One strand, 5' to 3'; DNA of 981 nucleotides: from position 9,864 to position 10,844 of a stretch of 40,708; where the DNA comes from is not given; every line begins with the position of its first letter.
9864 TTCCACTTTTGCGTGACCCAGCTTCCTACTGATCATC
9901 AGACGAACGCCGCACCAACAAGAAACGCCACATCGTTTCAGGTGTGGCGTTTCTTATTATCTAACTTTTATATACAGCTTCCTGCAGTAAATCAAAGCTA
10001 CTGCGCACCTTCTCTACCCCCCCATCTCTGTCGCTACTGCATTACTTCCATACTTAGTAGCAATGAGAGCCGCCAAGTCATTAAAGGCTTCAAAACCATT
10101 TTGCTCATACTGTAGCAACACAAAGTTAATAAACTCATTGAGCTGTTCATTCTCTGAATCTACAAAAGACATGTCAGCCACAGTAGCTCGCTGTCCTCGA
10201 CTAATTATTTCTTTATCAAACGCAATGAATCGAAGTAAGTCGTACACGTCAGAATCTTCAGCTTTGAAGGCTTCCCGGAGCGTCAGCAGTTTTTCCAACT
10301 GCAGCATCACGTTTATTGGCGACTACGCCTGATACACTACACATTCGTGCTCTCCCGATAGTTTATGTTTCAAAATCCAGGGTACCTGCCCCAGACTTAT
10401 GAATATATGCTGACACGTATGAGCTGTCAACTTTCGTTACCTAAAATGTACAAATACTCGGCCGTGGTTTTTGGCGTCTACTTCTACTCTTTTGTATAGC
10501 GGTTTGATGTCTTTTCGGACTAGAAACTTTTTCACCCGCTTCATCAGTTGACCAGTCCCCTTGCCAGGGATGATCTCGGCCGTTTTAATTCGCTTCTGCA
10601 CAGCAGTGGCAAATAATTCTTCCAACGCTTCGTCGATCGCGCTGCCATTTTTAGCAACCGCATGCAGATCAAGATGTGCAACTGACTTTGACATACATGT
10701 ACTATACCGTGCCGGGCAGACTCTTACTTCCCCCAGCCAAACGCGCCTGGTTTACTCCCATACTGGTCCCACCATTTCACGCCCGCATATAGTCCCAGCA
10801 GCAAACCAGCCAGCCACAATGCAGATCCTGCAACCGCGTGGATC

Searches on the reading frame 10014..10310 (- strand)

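Call 49: search_protein_families(library=pfam, proteins=[window:10014-10310:-], max_evalue=0.001)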
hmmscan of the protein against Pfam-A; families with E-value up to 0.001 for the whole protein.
window:10014-10310:- (98 aa): 1 family
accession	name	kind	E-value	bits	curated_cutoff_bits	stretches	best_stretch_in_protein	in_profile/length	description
PF08463.15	EcoEI_R_C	-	7.4e-08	33.1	24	1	11-90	52-138/163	EcoEI R protein C-terminal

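Call 79: search_protein_families(library=padloc, proteins=[window:10014-10310:-], max_evalue=0.001)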
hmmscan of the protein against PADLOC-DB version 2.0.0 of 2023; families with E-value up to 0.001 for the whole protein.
window:10014-10310:- (98 aa): 0 families

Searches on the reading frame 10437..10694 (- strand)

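Call 49: search_protein_families(library=pfam, proteins=[window:10437-10694:-], max_evalue=0.001)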
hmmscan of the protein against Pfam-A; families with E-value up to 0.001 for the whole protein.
window:10437-10694:- (85 aa): 1 family
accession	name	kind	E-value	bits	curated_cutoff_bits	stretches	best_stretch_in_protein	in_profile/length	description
PF01713.27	Smr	-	2.6e-11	43.9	25.7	1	8-85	1-77/77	Smr domain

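Call 79: search_protein_families(library=padloc, proteins=[window:10437-10694:-], max_evalue=0.001)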
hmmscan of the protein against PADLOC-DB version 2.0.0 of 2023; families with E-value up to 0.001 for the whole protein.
window:10437-10694:- (85 aa): 0 families
